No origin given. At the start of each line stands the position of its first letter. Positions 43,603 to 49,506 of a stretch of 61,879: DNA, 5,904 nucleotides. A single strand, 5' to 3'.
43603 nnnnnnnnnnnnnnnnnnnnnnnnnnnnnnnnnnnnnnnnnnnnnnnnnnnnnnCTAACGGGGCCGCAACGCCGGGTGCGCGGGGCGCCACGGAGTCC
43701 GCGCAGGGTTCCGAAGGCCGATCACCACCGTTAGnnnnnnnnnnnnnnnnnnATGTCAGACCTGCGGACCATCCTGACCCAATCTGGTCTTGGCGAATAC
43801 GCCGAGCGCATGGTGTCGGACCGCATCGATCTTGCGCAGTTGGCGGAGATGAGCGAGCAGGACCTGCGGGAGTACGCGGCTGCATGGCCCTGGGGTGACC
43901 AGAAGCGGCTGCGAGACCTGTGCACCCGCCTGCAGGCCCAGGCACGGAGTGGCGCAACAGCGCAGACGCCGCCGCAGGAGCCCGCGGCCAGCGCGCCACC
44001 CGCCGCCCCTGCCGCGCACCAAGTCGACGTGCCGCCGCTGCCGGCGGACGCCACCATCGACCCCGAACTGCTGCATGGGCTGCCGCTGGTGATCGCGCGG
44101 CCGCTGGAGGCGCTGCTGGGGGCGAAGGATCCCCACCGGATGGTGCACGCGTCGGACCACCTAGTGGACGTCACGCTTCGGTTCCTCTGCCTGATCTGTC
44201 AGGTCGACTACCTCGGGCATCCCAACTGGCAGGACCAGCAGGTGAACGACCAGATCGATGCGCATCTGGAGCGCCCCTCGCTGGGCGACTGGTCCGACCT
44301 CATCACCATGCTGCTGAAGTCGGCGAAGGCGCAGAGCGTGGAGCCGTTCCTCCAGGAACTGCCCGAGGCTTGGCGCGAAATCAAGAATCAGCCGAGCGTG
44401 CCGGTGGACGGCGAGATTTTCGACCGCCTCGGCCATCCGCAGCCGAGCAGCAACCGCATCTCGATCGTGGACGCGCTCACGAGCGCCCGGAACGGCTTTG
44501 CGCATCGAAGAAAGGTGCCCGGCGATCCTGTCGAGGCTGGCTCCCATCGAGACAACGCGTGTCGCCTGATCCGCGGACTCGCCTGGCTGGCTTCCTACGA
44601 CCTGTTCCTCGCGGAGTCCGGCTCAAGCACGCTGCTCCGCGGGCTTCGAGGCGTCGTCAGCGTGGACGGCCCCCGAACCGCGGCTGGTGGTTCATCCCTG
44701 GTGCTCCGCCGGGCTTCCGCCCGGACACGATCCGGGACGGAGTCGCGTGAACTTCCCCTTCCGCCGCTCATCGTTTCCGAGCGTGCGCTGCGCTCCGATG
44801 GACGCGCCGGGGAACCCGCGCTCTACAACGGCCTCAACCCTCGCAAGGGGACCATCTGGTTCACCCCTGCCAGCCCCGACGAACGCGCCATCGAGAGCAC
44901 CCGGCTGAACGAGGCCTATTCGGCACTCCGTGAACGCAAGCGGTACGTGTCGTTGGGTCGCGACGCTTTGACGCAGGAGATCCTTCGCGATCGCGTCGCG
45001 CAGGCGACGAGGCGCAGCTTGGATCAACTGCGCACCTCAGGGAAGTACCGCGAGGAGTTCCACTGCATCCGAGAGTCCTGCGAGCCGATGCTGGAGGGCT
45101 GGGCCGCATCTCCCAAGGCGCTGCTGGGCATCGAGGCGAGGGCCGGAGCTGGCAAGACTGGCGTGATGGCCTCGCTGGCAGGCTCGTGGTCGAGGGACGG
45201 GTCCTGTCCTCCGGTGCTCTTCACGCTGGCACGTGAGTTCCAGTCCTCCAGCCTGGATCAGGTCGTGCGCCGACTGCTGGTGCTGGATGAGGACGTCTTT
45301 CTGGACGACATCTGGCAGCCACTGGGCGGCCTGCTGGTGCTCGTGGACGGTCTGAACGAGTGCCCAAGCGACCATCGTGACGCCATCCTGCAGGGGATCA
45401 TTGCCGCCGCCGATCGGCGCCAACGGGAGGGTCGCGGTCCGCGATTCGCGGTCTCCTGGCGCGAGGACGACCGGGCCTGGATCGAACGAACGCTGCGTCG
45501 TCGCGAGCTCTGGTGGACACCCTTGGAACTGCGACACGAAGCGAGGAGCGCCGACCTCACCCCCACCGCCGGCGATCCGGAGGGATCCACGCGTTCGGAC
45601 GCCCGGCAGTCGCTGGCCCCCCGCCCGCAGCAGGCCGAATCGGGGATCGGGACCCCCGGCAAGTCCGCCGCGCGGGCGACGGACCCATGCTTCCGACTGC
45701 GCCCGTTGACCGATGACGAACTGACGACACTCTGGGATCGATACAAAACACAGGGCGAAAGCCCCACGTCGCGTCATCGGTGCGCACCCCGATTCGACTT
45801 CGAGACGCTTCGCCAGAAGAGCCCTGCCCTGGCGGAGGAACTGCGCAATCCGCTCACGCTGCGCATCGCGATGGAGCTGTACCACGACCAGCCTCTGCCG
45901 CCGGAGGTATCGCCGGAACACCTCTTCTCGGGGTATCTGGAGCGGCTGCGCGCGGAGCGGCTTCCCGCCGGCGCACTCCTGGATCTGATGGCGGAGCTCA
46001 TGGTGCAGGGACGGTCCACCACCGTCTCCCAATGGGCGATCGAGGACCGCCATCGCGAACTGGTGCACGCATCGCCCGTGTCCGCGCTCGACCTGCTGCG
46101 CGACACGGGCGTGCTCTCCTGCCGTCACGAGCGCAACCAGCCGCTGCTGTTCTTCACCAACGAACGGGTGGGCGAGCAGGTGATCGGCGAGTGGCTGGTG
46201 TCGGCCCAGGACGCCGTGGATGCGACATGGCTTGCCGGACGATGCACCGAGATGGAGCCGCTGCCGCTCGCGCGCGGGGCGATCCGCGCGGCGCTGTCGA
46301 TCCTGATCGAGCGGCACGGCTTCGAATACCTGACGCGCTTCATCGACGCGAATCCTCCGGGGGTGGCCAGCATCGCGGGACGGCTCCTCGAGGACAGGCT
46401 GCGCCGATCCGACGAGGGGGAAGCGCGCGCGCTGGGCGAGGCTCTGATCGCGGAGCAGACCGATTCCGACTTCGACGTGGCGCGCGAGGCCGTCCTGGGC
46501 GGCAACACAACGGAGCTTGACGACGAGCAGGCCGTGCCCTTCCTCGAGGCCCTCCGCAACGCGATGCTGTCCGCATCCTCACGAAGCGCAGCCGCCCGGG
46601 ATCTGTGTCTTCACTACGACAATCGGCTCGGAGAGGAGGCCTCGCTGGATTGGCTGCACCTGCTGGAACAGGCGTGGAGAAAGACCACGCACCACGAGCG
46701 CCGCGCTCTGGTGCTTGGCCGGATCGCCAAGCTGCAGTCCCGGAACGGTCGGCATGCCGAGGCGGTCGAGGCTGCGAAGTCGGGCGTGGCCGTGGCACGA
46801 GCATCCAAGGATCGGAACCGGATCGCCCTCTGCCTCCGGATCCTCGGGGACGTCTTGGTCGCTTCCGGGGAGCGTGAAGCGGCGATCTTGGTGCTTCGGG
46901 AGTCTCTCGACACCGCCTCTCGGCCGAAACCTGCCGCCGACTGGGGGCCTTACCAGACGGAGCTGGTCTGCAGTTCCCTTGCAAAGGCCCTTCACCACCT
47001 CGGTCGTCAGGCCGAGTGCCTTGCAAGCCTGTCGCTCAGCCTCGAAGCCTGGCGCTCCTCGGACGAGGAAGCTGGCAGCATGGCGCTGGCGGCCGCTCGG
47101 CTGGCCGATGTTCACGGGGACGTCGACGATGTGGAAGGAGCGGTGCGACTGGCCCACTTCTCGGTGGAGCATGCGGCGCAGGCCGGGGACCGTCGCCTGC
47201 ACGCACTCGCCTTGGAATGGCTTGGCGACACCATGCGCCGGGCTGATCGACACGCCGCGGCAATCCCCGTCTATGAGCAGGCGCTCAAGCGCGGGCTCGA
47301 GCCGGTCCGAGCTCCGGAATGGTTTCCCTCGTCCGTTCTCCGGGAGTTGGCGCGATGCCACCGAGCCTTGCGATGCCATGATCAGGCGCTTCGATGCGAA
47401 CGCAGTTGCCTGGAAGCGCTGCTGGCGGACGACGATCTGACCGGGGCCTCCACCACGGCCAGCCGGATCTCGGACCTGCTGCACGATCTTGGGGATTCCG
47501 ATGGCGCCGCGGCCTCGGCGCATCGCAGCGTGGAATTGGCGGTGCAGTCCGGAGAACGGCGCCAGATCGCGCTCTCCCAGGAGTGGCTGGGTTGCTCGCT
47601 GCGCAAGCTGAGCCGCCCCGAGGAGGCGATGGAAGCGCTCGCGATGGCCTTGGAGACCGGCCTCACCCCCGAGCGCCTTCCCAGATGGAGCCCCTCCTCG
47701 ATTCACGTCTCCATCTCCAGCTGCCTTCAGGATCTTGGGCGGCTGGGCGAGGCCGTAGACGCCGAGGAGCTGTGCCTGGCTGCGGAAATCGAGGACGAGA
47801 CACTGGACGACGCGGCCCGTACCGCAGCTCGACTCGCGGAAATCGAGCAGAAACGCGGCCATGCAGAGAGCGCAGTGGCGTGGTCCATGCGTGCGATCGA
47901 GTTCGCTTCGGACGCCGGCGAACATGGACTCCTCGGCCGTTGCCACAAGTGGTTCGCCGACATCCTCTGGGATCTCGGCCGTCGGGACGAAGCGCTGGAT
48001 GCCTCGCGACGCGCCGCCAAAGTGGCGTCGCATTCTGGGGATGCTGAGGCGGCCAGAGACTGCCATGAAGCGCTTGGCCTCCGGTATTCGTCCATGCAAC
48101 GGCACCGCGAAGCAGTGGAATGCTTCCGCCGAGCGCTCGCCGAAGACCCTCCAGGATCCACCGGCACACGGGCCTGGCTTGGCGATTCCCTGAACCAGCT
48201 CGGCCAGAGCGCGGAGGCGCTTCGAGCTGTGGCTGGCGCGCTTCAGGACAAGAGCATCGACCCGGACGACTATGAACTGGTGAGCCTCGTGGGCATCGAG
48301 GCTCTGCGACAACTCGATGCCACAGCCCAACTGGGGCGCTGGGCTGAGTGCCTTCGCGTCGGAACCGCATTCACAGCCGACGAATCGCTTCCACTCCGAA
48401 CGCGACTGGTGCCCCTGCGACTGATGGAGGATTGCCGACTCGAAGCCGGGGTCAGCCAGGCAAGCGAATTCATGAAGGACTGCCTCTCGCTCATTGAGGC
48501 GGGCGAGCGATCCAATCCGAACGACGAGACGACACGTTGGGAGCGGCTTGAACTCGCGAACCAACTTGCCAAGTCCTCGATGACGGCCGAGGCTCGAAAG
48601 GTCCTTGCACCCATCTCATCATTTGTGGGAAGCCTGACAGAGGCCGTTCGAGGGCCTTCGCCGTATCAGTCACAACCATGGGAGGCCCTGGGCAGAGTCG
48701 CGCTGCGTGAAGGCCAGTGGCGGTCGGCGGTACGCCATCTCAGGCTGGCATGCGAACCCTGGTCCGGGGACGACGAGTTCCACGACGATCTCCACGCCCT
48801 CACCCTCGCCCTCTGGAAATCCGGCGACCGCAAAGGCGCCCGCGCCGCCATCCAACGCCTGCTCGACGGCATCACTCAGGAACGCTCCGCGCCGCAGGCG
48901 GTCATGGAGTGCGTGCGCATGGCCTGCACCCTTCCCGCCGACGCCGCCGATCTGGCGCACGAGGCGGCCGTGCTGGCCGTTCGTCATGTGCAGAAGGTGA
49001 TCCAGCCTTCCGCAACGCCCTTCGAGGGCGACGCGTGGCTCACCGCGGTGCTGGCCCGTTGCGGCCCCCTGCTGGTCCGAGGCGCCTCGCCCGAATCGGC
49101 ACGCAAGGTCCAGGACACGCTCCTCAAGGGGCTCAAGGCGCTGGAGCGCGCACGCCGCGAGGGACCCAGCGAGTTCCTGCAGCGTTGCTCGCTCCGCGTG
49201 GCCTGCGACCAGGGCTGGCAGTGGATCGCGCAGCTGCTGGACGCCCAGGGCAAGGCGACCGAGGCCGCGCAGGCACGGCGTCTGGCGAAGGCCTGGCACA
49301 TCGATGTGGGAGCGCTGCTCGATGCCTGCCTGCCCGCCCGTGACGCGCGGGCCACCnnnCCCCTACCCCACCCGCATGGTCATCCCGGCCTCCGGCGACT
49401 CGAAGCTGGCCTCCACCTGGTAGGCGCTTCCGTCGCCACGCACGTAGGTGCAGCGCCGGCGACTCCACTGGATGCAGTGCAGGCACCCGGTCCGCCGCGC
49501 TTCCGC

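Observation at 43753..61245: Two paralogous giant HEPN-like/NACHT/TPR STAND proteins within 18 kb, one with an extra N-terminal SAM domain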

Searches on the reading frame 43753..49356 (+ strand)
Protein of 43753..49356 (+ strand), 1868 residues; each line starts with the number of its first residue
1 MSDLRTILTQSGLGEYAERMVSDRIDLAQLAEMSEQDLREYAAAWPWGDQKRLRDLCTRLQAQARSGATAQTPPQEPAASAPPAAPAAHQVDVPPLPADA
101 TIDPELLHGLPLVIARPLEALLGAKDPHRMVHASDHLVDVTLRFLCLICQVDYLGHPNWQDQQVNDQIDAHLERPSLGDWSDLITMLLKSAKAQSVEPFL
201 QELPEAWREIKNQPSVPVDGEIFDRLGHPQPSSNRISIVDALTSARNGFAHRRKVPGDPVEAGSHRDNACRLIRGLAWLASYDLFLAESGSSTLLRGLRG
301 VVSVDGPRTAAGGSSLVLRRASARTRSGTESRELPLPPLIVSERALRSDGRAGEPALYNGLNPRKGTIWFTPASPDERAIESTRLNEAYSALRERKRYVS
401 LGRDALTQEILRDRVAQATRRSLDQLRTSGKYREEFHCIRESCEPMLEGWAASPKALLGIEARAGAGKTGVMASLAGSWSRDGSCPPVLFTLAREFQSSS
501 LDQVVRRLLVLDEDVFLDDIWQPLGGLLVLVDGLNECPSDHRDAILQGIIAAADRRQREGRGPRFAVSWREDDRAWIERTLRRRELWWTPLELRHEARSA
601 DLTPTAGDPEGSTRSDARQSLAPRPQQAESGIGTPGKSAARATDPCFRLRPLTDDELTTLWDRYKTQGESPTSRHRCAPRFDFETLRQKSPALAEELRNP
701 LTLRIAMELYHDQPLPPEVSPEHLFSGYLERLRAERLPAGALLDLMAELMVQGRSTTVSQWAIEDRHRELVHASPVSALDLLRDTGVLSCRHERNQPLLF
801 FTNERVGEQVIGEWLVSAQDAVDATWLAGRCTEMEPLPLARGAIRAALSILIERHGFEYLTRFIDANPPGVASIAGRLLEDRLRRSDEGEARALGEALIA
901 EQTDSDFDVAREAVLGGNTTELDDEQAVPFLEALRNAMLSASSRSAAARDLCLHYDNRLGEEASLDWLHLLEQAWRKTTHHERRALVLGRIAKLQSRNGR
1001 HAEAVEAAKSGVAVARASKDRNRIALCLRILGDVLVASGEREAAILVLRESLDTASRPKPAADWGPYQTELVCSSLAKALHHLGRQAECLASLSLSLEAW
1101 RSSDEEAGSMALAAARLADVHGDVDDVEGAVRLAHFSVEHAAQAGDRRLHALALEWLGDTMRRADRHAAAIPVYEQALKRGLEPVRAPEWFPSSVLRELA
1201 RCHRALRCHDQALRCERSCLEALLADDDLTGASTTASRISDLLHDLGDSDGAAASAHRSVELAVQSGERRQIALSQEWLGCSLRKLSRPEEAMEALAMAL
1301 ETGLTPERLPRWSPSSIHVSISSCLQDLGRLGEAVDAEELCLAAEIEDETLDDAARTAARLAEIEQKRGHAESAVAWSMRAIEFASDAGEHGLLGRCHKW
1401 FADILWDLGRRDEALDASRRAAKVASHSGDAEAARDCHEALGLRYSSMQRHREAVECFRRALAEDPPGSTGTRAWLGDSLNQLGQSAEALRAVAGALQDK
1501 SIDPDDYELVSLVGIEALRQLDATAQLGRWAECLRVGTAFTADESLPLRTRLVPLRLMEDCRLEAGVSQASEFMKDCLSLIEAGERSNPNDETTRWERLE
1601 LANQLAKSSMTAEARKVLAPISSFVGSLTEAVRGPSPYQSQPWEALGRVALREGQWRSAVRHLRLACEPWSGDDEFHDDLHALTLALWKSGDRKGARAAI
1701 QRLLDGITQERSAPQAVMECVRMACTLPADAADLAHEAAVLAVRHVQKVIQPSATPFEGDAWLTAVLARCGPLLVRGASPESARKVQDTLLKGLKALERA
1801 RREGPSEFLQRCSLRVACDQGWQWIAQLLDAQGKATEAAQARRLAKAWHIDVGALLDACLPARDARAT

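Call 6: search_protein_families(library=pfam, proteins=[window:43753-49356:+], max_evalue=1)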
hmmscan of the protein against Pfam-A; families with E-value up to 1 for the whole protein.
window:43753-49356:+ (1868 aa): 17 families
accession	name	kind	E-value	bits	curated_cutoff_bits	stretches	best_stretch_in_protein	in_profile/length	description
PF13424.12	TPR_12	-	4.8e-25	88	30.1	8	1401-1463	9-73/77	Tetratricopeptide repeat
PF07719.23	TPR_2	-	3.6e-15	55.2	27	2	1437-1466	3-32/34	Tetratricopeptide repeat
PF13181.12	TPR_8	-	3.1e-13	49.2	25.7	1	1441-1466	7-32/34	Tetratricopeptide repeat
PF13176.12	TPR_7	-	9.4e-10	38.2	27.9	1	1440-1467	4-33/36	Tetratricopeptide repeat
PF00515.34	TPR_1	-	1.5e-09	37.7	27.8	1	1445-1466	11-32/34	Tetratricopeptide repeat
PF13428.12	TPR_14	-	6e-05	23.8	23.5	0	1153-1181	3-31/44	Tetratricopeptide repeat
PF13432.12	TPR_16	-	0.0014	19.5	32.7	1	1440-1497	2-58/65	Tetratricopeptide repeat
PF12688.13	TPR_5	-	0.0037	17.9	24.2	0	1166-1207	16-59/119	Tetratrico peptide repeat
PF13604.12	AAA_30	-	0.0079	16.4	27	1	448-483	11-46/191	AAA domain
PF12862.13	ANAPC5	-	0.017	15.6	23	1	990-1030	43-83/91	Anaphase-promoting complex subunit 5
PF05729.18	NACHT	-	0.017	15.4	26.7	1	463-543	8-99/167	NACHT domain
PF00536.37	SAM_1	-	0.028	15.2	23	1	3-40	7-44/64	SAM domain (Sterile alpha motif)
PF13431.12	TPR_17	-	0.041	14.6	24.4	0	1457-1490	1-33/34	Tetratricopeptide repeat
PF24883.2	NPHP3_N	-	0.053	14.2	24.8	0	448-509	13-76/164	Nephrocystin 3, N-terminal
PF12895.13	ANAPC3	-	0.099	13.4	27.2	0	1380-1417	41-78/82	Anaphase-promoting complex, cyclosome, subunit 3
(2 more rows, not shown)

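Call 7: search_protein_families(library=padloc, proteins=[window:43753-49356:+], max_evalue=1)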
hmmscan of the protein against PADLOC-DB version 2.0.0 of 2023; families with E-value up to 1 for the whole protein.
window:43753-49356:+ (1868 aa): 0 families

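Call 18: search_protein_families(library=ncbifam, proteins=[window:43753-49356:+], max_evalue=1)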
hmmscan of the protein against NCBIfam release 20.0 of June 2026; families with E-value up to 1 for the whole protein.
window:43753-49356:+ (1868 aa): 7 families
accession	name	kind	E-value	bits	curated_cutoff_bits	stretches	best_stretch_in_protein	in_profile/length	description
NF040959.1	MamA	equivalog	9.4e-05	21.9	200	1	1408-1462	152-200/204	magnetosome protein MamA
NF053720.1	NsdA_fam_reg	subfamily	0.00099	18.7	75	4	1306-1385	320-398/432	NsdA family TPR-like regulatory protein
NF053520.1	HK_Porph_FimS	equivalog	0.001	17.4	600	1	1360-1461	169-270/618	sensor histidine kinase FimS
TIGR02552.1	LcrH_SycD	equivalog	0.0058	16.3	104.8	0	1440-1505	57-121/136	SycD/LcrH family type III secretion system chaperone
TIGR02521.1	type_IV_pilW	equivalog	0.011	15.3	154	0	1426-1497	22-92/234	type IV pilus biogenesis/stability protein PilW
NF052415.1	T3SS_chap_SctY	equivalog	0.013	16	70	1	1628-1704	28-104/106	type III secretion apparatus assembly chaperone SctY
TIGR02795.1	tol_pal_ybgF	equivalog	0.15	12.7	90.1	0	1646-1707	45-106/119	tol-pal system protein YbgF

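Call 55: find_encoding_contigs(protein=window:43753-49356:+, flank=2000, max_places=3)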
Protein window:43753-49356:+ (1868 aa): no gene with exactly this product is on record in the collection.

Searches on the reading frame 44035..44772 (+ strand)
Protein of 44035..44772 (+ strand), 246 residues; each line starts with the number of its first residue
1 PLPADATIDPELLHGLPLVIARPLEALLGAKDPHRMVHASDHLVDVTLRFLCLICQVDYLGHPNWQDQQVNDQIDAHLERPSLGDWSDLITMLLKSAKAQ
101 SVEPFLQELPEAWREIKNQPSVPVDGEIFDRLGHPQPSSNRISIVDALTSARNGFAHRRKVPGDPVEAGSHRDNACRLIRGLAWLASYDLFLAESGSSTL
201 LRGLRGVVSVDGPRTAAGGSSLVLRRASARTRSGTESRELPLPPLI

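Call 17: search_protein_families(library=pfam, proteins=[window:44035-44772:+], max_evalue=10)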
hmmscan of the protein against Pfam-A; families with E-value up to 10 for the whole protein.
seq(246 aa): 2 families
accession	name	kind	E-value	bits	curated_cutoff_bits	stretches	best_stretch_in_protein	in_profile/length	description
PF18735.6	HEPN_RiboL-PSP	-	0.047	14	28.4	1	116-178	109-181/191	RiboL-PSP-HEPN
PF17393.7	DUF5402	-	0.15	12.6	25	1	35-62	82-109/120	Family of unknown function (DUF5402)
